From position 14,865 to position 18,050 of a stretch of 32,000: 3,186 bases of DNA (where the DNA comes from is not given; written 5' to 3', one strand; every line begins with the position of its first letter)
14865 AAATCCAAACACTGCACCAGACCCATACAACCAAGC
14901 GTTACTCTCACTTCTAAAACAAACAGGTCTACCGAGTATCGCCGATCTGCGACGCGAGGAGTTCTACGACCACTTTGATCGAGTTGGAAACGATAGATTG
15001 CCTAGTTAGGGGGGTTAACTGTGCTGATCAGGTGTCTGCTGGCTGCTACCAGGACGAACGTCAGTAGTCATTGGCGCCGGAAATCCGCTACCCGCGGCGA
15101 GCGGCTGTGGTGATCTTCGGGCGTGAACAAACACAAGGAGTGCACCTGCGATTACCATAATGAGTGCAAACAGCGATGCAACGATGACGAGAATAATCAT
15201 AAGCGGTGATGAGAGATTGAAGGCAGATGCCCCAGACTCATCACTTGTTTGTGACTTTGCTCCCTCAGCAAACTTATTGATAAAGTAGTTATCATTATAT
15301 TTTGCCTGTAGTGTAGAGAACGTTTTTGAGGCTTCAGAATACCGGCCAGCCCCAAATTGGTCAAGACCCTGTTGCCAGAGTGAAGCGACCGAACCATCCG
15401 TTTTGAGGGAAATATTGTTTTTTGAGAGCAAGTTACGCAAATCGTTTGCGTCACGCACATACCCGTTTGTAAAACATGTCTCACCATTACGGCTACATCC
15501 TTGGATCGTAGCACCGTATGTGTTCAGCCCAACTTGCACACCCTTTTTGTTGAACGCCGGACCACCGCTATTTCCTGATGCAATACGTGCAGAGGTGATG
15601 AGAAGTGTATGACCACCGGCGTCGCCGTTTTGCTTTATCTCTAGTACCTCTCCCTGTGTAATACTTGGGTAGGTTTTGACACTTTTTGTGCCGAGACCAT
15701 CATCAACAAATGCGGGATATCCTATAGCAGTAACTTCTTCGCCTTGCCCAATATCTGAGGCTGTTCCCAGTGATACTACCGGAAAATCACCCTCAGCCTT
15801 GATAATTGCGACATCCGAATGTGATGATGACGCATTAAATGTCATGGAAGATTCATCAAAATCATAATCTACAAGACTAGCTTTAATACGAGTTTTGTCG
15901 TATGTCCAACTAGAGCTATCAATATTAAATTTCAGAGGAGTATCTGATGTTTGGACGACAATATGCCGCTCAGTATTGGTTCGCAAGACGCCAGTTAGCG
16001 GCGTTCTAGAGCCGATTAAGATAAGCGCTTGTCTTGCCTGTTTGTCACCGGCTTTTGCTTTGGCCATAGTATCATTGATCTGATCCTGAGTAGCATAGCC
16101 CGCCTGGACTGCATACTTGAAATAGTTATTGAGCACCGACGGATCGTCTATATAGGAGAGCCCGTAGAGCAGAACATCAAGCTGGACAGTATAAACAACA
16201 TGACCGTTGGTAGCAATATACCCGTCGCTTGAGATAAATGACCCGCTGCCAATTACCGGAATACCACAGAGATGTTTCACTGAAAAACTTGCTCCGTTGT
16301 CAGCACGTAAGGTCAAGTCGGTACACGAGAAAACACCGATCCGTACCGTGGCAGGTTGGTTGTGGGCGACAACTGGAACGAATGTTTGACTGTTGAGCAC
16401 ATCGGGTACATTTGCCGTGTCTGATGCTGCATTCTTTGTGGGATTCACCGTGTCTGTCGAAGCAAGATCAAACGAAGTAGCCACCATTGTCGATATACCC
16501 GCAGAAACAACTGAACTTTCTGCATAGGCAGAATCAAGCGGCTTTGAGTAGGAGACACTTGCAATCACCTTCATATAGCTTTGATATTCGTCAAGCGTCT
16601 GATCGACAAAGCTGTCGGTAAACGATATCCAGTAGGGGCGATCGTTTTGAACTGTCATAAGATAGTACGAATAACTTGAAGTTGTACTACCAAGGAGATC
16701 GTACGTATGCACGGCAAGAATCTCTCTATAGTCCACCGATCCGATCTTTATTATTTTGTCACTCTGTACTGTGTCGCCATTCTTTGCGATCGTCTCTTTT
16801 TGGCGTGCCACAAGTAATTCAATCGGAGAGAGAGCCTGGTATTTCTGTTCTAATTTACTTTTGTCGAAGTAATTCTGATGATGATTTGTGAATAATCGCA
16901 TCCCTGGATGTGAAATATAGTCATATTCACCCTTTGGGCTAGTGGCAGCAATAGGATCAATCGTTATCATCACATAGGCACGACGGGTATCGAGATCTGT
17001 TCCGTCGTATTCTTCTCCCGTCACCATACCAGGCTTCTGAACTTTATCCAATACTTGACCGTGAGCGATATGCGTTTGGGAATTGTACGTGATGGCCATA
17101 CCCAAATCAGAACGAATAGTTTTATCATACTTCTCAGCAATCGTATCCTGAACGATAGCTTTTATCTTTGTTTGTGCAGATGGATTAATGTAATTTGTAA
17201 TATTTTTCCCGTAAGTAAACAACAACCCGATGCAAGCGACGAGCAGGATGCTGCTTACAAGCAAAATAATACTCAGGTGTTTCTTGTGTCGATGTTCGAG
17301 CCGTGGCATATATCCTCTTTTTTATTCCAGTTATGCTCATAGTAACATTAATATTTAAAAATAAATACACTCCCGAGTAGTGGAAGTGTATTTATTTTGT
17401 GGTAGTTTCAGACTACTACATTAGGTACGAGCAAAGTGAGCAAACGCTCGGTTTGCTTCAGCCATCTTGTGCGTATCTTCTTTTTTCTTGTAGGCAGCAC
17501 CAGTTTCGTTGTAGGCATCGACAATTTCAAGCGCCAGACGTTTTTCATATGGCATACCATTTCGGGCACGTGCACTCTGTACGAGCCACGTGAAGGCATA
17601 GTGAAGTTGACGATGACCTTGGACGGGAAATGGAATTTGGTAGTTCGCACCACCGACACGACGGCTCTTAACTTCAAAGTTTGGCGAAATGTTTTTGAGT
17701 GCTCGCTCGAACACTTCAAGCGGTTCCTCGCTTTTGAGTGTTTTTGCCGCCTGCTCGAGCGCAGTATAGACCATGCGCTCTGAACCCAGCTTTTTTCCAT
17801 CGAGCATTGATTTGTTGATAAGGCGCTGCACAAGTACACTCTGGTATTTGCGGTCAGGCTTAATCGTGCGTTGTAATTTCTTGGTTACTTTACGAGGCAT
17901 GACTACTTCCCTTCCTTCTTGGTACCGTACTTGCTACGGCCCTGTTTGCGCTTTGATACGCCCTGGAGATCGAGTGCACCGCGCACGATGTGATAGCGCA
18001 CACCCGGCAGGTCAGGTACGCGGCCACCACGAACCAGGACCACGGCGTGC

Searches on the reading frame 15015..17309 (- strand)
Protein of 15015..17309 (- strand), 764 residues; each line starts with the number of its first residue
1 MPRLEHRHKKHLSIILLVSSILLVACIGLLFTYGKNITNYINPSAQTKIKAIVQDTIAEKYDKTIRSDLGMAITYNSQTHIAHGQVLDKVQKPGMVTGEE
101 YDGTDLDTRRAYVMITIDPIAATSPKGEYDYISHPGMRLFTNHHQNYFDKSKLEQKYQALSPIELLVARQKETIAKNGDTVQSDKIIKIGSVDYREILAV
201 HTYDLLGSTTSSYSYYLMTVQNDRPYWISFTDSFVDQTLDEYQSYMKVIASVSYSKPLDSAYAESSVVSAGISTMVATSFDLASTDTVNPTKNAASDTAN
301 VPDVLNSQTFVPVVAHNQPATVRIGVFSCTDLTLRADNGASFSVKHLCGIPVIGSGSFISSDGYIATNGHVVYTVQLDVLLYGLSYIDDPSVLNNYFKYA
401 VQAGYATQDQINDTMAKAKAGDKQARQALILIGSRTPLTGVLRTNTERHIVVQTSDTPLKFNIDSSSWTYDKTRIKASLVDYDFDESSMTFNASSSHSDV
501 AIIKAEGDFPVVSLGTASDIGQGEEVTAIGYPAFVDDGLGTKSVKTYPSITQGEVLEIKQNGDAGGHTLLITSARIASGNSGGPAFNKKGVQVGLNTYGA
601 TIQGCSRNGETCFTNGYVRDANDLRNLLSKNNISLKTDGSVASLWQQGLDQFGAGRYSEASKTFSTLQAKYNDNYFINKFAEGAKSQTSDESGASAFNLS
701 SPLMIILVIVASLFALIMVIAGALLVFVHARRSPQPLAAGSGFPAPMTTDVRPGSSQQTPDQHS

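Call 80: search_protein_families(library=pfam, proteins=[window:15015-17309:-], max_evalue=0.001)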
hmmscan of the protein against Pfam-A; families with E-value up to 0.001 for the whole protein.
window:15015-17309:- (764 aa): 3 families
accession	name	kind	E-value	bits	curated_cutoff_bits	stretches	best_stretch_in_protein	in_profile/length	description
PF13365.12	Trypsin_2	-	1.8e-18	68.1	27.6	1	354-595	1-144/144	Trypsin-like peptidase domain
PF00089.32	Trypsin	-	2e-09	38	20.6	1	490-610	79-206/220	Trypsin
PF10459.15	Peptidase_S46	-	1.3e-05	24.5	22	0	568-604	622-657/698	Peptidase S46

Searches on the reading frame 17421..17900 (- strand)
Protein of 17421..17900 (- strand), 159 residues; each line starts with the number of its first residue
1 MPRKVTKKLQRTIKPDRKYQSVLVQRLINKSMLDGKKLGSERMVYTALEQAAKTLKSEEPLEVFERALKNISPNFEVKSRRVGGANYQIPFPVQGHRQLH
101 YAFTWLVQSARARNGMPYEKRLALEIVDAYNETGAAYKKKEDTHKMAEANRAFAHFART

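Call 80: search_protein_families(library=pfam, proteins=[window:17421-17900:-], max_evalue=0.001)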
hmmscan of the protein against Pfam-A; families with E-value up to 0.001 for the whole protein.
window:17421-17900:- (159 aa): 1 family
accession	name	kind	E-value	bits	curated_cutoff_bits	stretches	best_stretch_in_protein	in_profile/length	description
PF00177.27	Ribosomal_S7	-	9.6e-53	178.2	24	1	7-151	5-148/148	Ribosomal protein S7p/S5e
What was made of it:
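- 17421..18316 (-): rpsL (17903-18316) and rpsG (17421-17900), the upstream boundary of the slot that holds the cassette. Pfam Ribosomal_S7 at E 1e-52 (call 80).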
